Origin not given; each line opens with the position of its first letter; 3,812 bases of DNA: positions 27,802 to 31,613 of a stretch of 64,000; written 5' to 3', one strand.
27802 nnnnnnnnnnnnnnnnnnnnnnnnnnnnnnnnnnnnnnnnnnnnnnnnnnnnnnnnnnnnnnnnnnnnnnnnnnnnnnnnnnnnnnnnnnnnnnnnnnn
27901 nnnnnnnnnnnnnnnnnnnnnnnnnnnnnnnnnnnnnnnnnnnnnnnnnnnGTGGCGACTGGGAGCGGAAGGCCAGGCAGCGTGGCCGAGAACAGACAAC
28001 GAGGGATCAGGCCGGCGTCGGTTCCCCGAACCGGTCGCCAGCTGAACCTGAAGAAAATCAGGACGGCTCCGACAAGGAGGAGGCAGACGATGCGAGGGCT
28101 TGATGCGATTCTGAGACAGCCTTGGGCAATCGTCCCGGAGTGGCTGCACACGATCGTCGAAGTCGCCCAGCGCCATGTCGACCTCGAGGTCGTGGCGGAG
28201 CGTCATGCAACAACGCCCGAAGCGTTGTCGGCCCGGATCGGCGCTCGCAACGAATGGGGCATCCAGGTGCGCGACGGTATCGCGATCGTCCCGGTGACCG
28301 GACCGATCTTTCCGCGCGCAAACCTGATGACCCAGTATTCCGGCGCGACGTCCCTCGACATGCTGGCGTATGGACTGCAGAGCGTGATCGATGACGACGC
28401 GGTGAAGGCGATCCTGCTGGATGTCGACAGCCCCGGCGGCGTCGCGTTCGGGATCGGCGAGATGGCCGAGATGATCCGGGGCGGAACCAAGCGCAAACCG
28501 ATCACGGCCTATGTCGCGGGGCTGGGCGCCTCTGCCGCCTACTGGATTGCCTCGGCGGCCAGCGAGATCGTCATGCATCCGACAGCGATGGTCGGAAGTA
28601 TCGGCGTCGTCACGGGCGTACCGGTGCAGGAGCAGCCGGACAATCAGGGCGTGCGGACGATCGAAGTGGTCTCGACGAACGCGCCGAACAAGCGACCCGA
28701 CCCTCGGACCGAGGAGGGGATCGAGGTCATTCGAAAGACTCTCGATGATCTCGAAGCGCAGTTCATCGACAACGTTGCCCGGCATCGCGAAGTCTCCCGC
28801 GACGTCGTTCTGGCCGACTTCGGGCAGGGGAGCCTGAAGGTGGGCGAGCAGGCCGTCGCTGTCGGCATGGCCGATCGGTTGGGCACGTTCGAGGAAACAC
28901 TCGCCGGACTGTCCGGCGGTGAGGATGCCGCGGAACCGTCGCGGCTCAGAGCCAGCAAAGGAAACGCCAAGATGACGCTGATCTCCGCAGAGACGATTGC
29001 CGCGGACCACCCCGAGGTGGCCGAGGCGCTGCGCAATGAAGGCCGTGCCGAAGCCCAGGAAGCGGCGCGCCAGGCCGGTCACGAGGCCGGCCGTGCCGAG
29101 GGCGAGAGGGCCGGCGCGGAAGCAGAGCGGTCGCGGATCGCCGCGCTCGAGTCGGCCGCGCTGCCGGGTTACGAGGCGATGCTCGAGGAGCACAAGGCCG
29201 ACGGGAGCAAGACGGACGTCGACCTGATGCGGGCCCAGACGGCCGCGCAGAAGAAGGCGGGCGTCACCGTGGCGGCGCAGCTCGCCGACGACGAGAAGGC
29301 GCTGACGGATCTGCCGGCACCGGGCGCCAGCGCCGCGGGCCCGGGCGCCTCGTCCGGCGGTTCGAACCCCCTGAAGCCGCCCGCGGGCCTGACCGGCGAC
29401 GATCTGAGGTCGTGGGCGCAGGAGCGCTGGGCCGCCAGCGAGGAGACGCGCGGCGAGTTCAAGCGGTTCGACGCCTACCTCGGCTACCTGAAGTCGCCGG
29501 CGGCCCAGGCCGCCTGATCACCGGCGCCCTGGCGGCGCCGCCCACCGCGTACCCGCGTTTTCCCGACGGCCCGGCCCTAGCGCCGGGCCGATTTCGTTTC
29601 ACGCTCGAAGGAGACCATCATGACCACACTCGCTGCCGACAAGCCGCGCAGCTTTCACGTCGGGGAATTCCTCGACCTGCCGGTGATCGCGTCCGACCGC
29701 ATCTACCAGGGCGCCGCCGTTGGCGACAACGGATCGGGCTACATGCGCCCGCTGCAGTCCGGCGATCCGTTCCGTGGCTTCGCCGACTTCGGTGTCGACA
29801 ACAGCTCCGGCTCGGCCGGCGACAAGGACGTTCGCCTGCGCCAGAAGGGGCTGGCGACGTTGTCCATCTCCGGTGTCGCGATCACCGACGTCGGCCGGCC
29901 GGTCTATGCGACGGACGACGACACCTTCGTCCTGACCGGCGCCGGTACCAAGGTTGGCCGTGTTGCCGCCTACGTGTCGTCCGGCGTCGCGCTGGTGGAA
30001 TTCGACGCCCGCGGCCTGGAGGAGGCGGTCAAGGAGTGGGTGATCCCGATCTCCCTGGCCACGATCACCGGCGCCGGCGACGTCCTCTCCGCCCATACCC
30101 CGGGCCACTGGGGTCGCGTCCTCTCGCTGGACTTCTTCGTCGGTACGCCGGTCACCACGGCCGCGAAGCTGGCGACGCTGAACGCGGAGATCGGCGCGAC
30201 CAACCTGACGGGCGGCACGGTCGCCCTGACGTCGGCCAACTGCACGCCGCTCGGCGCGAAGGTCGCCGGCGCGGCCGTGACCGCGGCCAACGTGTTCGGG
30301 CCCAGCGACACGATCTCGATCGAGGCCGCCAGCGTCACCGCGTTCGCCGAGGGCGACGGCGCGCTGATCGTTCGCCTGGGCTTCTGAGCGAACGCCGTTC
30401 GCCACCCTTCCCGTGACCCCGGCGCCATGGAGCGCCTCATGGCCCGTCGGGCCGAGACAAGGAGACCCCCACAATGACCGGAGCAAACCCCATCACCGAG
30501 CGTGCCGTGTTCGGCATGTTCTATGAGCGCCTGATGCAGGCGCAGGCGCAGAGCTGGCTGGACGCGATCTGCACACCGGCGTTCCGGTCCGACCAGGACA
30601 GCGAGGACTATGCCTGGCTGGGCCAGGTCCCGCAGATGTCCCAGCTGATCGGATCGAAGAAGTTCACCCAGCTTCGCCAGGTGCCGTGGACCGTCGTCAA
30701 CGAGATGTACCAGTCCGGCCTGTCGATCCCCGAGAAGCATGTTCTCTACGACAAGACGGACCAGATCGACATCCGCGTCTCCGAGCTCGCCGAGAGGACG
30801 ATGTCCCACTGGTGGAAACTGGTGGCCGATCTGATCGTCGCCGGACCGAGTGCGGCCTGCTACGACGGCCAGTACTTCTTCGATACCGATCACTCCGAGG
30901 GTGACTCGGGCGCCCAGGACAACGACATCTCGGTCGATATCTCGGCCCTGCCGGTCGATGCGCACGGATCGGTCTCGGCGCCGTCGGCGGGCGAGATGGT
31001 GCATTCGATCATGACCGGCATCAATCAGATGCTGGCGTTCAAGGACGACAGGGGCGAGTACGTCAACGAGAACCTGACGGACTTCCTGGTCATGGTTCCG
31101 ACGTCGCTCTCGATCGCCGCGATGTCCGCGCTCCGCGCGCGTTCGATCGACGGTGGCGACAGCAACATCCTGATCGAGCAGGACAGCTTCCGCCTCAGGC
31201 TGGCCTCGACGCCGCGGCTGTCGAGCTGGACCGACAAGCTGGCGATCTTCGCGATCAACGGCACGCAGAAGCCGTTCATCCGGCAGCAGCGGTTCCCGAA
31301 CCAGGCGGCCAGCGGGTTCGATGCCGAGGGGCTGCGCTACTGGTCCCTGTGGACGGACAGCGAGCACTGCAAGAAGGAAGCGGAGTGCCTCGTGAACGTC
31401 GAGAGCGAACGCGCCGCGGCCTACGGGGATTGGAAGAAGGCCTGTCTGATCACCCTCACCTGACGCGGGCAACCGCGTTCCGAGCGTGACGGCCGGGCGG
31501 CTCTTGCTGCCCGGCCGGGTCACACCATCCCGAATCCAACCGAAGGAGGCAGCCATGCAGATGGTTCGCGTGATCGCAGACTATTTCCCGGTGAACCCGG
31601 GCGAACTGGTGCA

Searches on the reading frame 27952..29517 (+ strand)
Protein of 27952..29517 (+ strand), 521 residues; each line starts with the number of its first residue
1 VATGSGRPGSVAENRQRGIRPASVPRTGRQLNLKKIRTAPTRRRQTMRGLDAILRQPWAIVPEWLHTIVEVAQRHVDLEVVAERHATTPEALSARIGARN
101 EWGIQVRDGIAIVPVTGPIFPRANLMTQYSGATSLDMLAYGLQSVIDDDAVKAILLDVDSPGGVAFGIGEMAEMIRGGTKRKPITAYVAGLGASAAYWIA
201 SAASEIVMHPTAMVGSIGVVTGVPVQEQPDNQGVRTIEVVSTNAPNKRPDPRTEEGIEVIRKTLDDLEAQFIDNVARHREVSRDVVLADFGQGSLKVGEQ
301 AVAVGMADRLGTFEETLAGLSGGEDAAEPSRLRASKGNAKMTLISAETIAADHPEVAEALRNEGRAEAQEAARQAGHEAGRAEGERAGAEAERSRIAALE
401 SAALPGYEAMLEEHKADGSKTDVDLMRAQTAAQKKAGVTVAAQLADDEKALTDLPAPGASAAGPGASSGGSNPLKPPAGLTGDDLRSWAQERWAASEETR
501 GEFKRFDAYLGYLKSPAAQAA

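Call 100: search_protein_families(library=pfam, proteins=[window:27952-29517:+], max_evalue=0.001)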
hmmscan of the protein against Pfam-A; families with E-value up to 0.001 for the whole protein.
window:27952-29517:+ (521 aa): 2 families
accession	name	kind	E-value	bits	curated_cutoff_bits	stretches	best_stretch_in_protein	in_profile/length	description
PF01343.23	Peptidase_S49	-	6.4e-22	78.6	24.9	1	180-319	5-146/154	Peptidase family S49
PF25145.1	NfeD1b_N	-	1.6e-08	34.8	40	1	147-222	27-100/189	NfeD1b, N-terminal domain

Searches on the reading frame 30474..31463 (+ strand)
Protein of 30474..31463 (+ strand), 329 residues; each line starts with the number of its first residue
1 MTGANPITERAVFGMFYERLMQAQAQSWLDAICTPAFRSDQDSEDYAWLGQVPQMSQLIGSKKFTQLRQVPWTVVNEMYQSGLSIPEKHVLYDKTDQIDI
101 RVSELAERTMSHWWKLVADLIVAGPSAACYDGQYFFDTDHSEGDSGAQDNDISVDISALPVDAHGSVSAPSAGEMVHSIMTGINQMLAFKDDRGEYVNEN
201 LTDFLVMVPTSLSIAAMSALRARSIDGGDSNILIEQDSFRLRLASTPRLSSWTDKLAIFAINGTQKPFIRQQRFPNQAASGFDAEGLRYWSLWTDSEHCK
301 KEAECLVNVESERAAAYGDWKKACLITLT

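Call 100: search_protein_families(library=pfam, proteins=[window:30474-31463:+], max_evalue=0.001)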
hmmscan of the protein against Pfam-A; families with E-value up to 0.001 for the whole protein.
window:30474-31463:+ (329 aa): 1 family
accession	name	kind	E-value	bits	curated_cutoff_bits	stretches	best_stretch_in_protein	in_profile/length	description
PF10124.15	Mu-like_gpT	-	5e-27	95.5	20.1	1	23-150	17-143/289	Mu-like prophage major head subunit gpT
